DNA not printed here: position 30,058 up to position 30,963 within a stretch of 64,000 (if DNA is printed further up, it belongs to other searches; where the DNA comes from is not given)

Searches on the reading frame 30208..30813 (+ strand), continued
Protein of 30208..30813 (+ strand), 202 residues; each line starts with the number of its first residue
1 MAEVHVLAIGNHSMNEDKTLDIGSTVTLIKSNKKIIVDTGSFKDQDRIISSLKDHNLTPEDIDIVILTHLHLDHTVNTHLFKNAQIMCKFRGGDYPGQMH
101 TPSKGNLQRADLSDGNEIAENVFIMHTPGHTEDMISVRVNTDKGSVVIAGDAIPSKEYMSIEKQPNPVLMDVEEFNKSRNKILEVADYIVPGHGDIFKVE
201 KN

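Call 24: search_solved_structures(query=A2, max_evalue=0.001)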
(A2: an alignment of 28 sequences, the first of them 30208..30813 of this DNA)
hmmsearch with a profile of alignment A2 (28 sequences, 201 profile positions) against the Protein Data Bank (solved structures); distinct sequences matched with E-value up to 0.001: 57.
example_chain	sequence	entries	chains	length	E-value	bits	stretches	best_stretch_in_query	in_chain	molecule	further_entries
1ztc_A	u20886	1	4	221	1e-21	80.5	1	3-160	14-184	hypothetical protein TM0894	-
4v0h_A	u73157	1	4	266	6.2e-21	78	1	35-199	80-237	METALLO-BETA-LACTAMASE DOMAIN-CONTAINING PROTEIN 1 1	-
6cgy_A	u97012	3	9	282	1.8e-13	53.6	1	48-187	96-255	Beta-lactamase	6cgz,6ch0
9b2j_A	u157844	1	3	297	6.3e-13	51.8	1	47-187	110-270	quorum-quenching N-acyl-homoserine lactonase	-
6n9i_A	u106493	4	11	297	1e-12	51.2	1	47-187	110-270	Putative hydrolase | GcL lactonase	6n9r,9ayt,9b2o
9b2i_A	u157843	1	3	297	1.2e-12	50.9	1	47-187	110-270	quorum-quenching N-acyl-homoserine lactonase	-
6n9q_P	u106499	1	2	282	1.4e-12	50.7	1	47-187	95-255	Lactonase GcL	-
9b2n_A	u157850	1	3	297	9.1e-12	48.1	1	47-187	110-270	quorum-quenching N-acyl-homoserine lactonase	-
9b2l_A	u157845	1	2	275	1.2e-11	47.7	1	47-187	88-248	quorum-quenching N-acyl-homoserine lactonase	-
9b2p_A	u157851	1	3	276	1.2e-11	47.6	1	47-187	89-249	quorum-quenching N-acyl-homoserine lactonase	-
2a7m_A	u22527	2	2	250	2e-11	46.9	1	42-160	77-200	N-acyl homoserine lactone hydrolase | N-acyl homoserine lactonase AiiA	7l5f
5eh9_A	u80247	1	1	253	2.1e-11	46.9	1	42-160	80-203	N-acyl homoserine lactonase AiiA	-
3dha_A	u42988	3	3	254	2.1e-11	46.9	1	42-160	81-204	N-Acyl Homoserine Lactone Hydrolase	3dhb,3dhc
2br6_A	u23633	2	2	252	2.5e-11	46.6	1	42-160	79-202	AIIA-LIKE PROTEIN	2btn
5eht_A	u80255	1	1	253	3.2e-11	46.3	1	42-160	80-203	N-acyl homoserine lactonase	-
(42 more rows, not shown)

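Call 51: search_protein_families(library=pfam, alignment_id=A2, max_evalue=0.01)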
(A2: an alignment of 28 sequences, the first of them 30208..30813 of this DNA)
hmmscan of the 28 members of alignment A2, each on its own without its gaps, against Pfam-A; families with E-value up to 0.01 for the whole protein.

A. member 1, window:30208-30813:+ (202 aa): 3 families
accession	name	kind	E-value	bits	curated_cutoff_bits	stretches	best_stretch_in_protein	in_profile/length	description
PF00753.33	Lactamase_B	-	1.8e-20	74.2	22.7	1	24-193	6-196/196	Metallo-beta-lactamase superfamily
PF12706.13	Lactamase_B_2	-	0.00052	20.1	27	1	52-89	22-63/200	Beta-lactamase superfamily domain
PF13483.12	Lactamase_B_3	-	0.0068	16.8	24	1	24-87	8-62/160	Beta-lactamase superfamily domain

B. families by the number of members that match (of 28 scanned): 6 families
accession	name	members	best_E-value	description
PF00753.33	Lactamase_B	28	1.7e-28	Metallo-beta-lactamase superfamily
PF12706.13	Lactamase_B_2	28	5.3e-08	Beta-lactamase superfamily domain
PF13483.12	Lactamase_B_3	10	9.3e-05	Beta-lactamase superfamily domain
PF19583.5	ODP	6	0.00022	ODP family beta lactamase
PF16661.11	Lactamase_B_6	3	0.0028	Metallo-beta-lactamase superfamily domain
PF21445.3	ADDB_N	1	0.0057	ADDB, N-terminal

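Call 55: find_encoding_contigs(protein=P0235, flank=4000, max_places=1)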
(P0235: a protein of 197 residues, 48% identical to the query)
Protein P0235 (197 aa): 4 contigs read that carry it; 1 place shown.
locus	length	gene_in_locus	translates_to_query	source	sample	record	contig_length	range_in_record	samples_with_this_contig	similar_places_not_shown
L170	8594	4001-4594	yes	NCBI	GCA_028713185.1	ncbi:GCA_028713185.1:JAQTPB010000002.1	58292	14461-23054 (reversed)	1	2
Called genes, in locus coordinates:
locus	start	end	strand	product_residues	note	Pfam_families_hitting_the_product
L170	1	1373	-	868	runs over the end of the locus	PF21436:STT3-PglB_core (faint)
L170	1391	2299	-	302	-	-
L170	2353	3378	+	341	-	PF00752:XPG_N, PF00867:XPG_I, PF01367:5_3_exonuc (faint)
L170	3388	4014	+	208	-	PF01966:HD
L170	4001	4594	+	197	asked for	PF23023:Anti-Pycsar_Apyc1 (faint), PF00753:Lactamase_B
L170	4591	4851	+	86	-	PF04010:DUF357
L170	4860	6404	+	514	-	PF23545:Zn_ribbon_HMPTM, PF13353:Fer4_12 (weak), PF04055:Radical_SAM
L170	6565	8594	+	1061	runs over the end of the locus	PF05048:NosD, PF13229:Beta_helix, PF05048:NosD, PF13229:Beta_helix, PF05048:NosD, PF13229:Beta_helix, PF05048:NosD, PF13229:Beta_helix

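Call 56: find_encoding_contigs(protein=P0141, flank=4000, max_places=1)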
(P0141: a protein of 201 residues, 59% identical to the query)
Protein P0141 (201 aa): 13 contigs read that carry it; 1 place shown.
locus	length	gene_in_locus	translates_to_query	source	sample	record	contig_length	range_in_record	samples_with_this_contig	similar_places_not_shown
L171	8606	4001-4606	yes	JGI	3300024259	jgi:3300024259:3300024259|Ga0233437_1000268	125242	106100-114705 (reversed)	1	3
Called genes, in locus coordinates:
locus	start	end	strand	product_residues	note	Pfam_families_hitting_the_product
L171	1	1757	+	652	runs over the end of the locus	PF01841:Transglut_core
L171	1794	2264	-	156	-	-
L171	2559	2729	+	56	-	-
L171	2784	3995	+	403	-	PF13191:AAA_16 (faint), PF05496:RuvB_N (faint), PF00004:AAA, PF17862:AAA_lid_3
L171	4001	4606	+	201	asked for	PF00753:Lactamase_B, PF12706:Lactamase_B_2 (weak)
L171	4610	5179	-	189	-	PF00561:Abhydrolase_1 (faint), PF06821:Ser_hydrolase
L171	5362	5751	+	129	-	PF00313:CSD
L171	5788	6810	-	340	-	PF25133:TYW2_N_2, PF02475:TRM5-TYW2_MTfase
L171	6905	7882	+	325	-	PF01595:CNNM, PF00571:CBS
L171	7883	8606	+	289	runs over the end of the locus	-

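Call 57: find_encoding_contigs(protein=P0157, flank=4000, max_places=1)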
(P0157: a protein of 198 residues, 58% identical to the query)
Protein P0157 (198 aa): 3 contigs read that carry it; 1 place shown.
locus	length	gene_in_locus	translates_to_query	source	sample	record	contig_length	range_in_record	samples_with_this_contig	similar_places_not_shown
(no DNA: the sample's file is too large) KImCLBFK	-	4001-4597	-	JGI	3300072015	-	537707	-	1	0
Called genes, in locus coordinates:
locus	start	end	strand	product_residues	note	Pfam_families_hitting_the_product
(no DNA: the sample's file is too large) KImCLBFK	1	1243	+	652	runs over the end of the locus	PF01841:Transglut_core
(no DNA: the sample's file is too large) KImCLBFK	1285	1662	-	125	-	-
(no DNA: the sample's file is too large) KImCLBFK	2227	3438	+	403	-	PF13191:AAA_16 (faint), PF00004:AAA, PF07728:AAA_5 (faint), PF17862:AAA_lid_3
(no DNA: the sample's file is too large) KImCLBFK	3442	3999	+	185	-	PF13875:DUF4202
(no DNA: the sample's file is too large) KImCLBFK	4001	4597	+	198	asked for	PF00753:Lactamase_B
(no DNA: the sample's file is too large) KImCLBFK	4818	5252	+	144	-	PF00313:CSD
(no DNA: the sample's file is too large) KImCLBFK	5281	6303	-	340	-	PF25133:TYW2_N_2, PF02475:TRM5-TYW2_MTfase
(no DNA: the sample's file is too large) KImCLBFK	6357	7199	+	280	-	-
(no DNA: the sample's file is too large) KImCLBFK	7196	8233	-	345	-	PF00752:XPG_N, PF00867:XPG_I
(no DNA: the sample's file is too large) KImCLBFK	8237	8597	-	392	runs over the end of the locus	-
